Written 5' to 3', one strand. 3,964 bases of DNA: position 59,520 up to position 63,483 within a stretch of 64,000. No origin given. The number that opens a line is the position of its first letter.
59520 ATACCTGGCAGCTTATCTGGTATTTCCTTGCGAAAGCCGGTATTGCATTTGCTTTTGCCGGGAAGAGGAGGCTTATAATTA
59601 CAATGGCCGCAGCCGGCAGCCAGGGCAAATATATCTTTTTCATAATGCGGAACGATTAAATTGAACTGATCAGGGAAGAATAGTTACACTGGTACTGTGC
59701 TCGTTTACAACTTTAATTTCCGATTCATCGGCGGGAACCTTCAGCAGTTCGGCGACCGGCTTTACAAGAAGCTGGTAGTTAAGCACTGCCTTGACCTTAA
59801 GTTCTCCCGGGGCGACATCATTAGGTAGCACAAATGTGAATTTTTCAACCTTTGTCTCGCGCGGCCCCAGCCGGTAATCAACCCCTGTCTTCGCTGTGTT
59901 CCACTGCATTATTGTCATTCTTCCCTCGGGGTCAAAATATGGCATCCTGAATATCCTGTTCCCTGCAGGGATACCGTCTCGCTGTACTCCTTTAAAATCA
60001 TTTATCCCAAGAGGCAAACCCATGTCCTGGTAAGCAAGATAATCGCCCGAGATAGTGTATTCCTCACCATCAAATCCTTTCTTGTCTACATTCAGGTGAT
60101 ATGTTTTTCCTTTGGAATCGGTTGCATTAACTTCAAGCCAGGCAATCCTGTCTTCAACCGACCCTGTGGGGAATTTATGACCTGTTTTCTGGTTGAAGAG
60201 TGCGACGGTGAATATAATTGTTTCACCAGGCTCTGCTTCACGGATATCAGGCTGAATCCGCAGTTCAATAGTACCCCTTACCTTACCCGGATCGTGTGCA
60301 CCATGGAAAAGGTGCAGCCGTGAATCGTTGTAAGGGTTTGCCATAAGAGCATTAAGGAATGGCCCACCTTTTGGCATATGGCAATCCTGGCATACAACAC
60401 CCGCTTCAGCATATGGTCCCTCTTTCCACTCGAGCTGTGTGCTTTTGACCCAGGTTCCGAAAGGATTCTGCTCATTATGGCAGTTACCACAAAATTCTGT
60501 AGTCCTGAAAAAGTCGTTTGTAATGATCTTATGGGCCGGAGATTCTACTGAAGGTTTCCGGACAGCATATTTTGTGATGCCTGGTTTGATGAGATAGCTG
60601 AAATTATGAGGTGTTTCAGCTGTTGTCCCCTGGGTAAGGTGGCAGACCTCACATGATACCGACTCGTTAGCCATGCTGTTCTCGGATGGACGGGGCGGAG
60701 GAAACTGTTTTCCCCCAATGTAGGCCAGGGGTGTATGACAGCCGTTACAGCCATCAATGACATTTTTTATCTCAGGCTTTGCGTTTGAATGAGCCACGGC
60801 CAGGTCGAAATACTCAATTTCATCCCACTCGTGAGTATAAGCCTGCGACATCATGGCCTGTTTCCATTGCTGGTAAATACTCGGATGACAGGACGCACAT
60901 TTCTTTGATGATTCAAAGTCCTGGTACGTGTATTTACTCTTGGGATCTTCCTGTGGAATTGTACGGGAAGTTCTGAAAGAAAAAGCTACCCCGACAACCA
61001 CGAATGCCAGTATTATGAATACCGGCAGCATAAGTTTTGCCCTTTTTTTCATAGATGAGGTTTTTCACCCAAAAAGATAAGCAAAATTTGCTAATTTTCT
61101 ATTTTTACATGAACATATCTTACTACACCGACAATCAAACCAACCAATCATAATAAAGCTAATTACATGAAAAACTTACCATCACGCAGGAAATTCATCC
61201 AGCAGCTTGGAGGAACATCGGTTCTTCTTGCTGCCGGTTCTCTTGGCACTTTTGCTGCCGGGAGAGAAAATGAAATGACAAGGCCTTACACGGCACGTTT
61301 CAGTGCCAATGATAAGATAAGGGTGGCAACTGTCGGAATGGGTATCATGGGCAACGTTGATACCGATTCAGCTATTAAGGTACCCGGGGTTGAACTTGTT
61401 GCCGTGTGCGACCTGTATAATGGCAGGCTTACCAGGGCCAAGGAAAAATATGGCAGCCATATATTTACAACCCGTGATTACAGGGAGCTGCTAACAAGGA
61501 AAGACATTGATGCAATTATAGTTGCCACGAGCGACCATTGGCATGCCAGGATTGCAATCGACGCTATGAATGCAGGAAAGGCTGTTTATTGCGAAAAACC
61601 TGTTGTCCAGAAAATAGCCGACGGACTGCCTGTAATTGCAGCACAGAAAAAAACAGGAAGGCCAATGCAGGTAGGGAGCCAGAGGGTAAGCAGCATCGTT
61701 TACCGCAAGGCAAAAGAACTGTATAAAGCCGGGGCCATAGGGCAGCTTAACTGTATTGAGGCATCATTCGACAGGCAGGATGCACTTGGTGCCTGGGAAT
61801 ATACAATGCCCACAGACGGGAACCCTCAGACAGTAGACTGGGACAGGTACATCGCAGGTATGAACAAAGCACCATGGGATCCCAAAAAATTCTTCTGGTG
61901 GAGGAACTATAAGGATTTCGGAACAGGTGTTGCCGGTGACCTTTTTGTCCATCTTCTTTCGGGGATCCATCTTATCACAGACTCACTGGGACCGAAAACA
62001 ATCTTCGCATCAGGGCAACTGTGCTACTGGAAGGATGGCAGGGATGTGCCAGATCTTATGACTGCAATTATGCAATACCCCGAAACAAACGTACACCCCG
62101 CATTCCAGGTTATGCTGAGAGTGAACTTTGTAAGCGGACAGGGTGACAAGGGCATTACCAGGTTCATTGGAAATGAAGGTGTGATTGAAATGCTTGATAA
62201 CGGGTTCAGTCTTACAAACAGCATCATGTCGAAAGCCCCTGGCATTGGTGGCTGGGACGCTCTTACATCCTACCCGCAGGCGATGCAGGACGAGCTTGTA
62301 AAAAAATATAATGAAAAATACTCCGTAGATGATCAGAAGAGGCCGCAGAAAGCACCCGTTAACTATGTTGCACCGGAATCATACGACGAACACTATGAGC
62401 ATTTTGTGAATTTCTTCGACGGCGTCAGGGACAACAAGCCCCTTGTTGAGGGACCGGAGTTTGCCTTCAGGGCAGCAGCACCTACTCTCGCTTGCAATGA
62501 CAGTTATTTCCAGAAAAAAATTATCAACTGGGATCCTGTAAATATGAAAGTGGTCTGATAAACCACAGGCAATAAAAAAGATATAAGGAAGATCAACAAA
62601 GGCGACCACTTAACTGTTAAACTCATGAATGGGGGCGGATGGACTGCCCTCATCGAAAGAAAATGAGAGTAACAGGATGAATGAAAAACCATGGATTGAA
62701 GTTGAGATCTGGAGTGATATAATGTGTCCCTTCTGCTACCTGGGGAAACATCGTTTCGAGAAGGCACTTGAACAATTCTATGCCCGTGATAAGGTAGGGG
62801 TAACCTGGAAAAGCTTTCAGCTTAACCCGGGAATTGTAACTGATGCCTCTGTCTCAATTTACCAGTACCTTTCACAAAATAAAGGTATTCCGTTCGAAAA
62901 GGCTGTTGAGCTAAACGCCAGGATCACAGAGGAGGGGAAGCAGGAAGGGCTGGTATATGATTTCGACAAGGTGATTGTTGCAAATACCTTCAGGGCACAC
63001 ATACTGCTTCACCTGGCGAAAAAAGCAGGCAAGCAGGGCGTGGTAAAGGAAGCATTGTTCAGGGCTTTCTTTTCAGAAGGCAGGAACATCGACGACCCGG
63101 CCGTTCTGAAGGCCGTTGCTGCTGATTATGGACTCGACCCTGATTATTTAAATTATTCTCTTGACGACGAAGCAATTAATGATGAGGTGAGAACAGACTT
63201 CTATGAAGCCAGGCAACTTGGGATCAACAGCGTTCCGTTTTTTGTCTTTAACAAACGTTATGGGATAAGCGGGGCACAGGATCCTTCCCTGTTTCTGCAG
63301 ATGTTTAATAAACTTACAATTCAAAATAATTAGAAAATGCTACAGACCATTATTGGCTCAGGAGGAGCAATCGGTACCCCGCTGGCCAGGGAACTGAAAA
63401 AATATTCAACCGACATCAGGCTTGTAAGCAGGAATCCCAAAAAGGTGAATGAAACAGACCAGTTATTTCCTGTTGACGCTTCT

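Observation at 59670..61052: Membrane-anchored pentaheme cytochrome with a heme-free beta-rich C-terminal half, first gene of the cytochrome-porin pair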

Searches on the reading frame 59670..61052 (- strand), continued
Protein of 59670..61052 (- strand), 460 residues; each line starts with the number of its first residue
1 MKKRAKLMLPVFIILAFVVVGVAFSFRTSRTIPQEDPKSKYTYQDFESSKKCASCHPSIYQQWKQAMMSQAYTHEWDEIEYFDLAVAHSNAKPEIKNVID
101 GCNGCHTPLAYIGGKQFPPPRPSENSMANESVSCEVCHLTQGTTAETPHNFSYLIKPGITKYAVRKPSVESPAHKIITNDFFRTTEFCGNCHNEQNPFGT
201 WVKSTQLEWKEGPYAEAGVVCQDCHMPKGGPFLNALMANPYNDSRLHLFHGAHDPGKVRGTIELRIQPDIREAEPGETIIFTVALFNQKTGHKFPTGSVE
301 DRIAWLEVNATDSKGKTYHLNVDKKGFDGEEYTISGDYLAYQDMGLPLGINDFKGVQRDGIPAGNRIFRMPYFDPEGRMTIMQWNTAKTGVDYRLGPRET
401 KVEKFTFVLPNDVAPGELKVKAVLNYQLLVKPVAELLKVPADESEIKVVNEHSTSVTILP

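Call 68: find_encoding_contigs(protein=P0130, flank=5000, max_places=3)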
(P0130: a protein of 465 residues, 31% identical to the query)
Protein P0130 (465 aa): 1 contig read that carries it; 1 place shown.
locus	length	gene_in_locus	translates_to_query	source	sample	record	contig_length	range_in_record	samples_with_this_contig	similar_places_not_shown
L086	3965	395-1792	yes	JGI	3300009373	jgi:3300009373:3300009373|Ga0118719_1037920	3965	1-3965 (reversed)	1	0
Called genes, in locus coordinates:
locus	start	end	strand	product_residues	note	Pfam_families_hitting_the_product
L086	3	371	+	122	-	?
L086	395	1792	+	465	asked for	PF02335:Cytochrom_C552, PF14522:Cytochrome_C7 (faint), PF22113:Mtrc-MtrF_II-IV_dom (faint)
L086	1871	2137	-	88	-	-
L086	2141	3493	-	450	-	PF13486:Dehalogenase, PF12838:Fer4_7 (weak), PF13484:Fer4_16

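Call 69: find_encoding_contigs(protein=P0176, flank=5000, max_places=3)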
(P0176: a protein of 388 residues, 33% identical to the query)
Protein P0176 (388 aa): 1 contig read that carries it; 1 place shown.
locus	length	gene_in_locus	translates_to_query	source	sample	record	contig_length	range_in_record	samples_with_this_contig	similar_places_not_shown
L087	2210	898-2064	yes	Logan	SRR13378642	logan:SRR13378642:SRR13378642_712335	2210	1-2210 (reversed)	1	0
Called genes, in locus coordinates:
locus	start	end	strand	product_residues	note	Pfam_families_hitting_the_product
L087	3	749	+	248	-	?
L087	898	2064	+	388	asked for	PF22113:Mtrc-MtrF_II-IV_dom (faint), PF14522:Cytochrome_C7 (faint), PF13435:Cytochrome_C554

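Call 80: list_cluster_members(proteins=[P0064, P0071, P0060, P0036])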
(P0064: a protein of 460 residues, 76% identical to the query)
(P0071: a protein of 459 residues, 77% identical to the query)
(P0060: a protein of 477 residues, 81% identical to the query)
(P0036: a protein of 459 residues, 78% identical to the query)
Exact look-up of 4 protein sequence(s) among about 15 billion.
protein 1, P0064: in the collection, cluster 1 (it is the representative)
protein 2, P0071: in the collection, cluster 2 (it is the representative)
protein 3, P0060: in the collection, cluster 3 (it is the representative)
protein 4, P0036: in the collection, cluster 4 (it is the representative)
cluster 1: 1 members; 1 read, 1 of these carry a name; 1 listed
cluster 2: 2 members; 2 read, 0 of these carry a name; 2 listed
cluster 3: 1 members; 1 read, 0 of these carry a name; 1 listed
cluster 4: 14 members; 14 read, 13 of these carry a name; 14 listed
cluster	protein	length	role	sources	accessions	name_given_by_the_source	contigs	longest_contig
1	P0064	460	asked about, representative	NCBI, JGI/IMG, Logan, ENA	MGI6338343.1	MAG: multiheme c-type cytochrome [Bacteroidales bacterium] | hypothetical protein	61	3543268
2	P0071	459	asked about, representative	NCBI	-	-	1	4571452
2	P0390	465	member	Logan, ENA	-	-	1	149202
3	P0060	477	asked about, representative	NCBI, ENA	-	-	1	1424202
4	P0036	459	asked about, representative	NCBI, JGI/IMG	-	hypothetical protein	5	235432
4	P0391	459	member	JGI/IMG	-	hypothetical protein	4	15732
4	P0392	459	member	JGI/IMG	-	hypothetical protein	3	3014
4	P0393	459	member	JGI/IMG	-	hypothetical protein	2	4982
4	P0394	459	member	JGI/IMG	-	hypothetical protein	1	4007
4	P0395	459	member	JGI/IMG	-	hypothetical protein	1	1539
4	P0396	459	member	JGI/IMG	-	hypothetical protein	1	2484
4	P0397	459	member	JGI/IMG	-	hypothetical protein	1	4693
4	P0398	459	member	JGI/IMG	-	hypothetical protein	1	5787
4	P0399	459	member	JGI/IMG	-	hypothetical protein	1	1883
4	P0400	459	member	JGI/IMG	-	hypothetical protein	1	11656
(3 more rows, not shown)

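Call 99: search_protein_families(library=pfam, proteins=[L045:12572-13825:-, L045:13815-15257:-, L045:15268-16527:-, L043:3459-5351:+, L010:10654-11529:-, L003:10852-12027:-, L008:11906-13618:-, L003:12102-13385:-, L055:7326-7970:+, L045:6142-7674:-], max_evalue=0.00001)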
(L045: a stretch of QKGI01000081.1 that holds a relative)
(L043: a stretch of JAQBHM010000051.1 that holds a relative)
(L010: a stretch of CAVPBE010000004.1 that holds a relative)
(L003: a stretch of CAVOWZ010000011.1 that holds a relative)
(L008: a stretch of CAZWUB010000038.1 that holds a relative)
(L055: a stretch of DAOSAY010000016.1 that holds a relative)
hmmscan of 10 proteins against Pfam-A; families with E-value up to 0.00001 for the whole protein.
L045:12572-13825:- (417 aa): 5 families
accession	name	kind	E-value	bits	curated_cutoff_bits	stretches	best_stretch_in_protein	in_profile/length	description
PF18133.7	HydF_tetramer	-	9.5e-44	148.4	22.6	1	288-405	2-118/118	Hydrogen maturase F tetramerization domain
PF18128.7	HydF_dimer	-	2.2e-38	130.8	23.4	1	186-284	1-99/99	Hydrogen maturase F dimerization domain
PF01926.29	MMR_HSR1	-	2.2e-22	79.8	21.9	1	17-131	1-113/113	50S ribosome-binding GTPase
PF00350.29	Dynamin_N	-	7.7e-08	33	27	0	18-49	1-32/168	Dynamin family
PF00071.28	Ras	-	7.6e-06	26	21.6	0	20-153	4-130/162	Ras family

L045:13815-15257:- (480 aa): 2 families
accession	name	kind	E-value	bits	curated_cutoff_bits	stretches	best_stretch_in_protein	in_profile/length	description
PF00206.25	Lyase_1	-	4.5e-58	197.5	27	1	16-349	8-310/312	Lyase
PF10415.14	FumaraseC_C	-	7.2e-13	49.2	32.5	1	418-469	2-53/54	Fumarase C C-terminus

L045:15268-16527:- (419 aa): 0 families

L043:3459-5351:+ (630 aa): 9 families
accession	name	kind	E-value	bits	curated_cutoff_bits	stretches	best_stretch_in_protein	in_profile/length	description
PF00326.27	Peptidase_S9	-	2.6e-49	168.1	22.6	1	414-625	4-212/213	Prolyl oligopeptidase family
PF01738.24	DLH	-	1.1e-13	51.7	21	1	392-610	10-196/217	Dienelactone hydrolase family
PF00561.26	Abhydrolase_1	-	2.6e-12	47.4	25.8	1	396-500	1-95/245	alpha/beta hydrolase fold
PF02129.25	Peptidase_S15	-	2.4e-09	37.7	23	1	375-512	1-133/262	X-Pro dipeptidyl-peptidase (S15 family)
PF20434.5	BD-FAE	-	3.5e-09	36.9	26.8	1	388-580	6-212/215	BD-FAE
PF12697.13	Abhydrolase_6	-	2.3e-08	35.4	26.3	1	398-600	1-204/217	Alpha/beta hydrolase family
PF05448.18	AXE1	-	8.7e-08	31.7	21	0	364-501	54-203/321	Acetyl xylan esterase (AXE1)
PF12146.15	Hydrolase_4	-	1e-07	32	27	0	397-511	6-112/239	Serine aminopeptidase, S33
PF07859.19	Abhydrolase_3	-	3.3e-06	27.4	25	0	455-602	49-208/210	alpha/beta hydrolase fold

L010:10654-11529:- (291 aa): 2 families
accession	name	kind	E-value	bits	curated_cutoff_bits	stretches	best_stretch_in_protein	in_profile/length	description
PF13472.12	Lipase_GDSL_2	-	3.1e-15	57.5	32.9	1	59-262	2-175/178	GDSL-like Lipase/Acylhydrolase family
PF00657.28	Lipase_GDSL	-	7.5e-11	43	23.6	1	56-265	1-203/208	GDSL-like Lipase/Acylhydrolase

L003:10852-12027:- (391 aa): 1 family
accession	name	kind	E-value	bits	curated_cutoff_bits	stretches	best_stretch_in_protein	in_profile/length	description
PF03417.21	AAT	-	8e-07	29.4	23.2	1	78-201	46-159/225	Acyl-coenzyme A:6-aminopenicillanic acid acyl-transferase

L008:11906-13618:- (570 aa): 3 families
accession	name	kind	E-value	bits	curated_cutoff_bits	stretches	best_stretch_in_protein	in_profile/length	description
PF12708.12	Pect-lyase_RHGA_epim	-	9.9e-16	58.6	27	1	86-145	1-62/213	Rhamnogalacturonase A/epimerase, pectate lyase-like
PF00295.23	Glyco_hydro_28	-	1.6e-10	41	22.9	1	181-310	50-180/324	Glycosyl hydrolases family 28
PF13229.12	Beta_helix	-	5.5e-08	33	25.9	0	219-314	48-136/158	Right handed beta helix region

L003:12102-13385:- (427 aa): 0 families

L055:7326-7970:+ (214 aa): 1 family
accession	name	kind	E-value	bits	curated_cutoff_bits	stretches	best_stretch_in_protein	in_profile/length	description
PF04893.22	Yip1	-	7.9e-11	42.6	28.6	1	18-186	2-170/173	Yip1 domain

L045:6142-7674:- (510 aa): 1 family
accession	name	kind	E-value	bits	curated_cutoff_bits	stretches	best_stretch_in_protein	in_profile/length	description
PF00221.24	Lyase_aromatic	-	1e-155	519.4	27.3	1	11-471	1-466/466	Aromatic amino acid lyase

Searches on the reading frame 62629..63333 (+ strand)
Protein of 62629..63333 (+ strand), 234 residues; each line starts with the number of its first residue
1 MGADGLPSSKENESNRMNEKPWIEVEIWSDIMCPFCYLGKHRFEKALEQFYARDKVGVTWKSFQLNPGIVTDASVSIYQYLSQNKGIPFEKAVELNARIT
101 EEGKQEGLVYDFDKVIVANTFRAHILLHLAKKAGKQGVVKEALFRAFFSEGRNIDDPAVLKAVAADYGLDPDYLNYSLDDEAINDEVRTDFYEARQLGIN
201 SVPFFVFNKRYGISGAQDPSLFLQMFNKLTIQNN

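Call 3: search_protein_families(library=pfam, proteins=[window:62629-63333:+], max_evalue=0.1)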
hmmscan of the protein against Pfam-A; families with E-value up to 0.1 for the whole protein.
window:62629-63333:+ (234 aa): 4 families
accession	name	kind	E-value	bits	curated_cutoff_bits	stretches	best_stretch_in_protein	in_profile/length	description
PF01323.26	DSBA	-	1.3e-41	142.9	25.6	1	25-224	2-188/191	DSBA-like thioredoxin domain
PF13462.12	Thioredoxin_4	-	2.9e-06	28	23.2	1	122-210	64-148/165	Thioredoxin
PF13743.12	Thioredoxin_5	-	0.0036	17.5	27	1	143-208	99-164/186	Thioredoxin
PF07511.17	DUF1525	-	0.089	13.3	24.1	0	192-219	73-100/113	Protein of unknown function (DUF1525)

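Call 4: search_protein_families(library=ncbifam, proteins=[window:62629-63333:+], max_evalue=0.1)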
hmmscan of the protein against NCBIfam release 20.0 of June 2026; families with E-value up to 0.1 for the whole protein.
window:62629-63333:+ (234 aa): 3 families
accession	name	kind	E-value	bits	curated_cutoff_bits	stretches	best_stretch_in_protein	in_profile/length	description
NF041057.1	Rcas_1661_fam_Se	equivalog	2.3e-05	24.1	190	1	139-228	160-246/247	Rcas_1661 family thioredoxin-like (seleno)lipoprotein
TIGR00411.1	redox_disulf_1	equivalog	0.0025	17.8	92.75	0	186-228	38-80/82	MJ0307 family thioredoxin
NF047695.1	ThlDiSintDsbAHaem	equivalog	0.0061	16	290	1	129-214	97-180/206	thiol:disulfide interchange protein DsbA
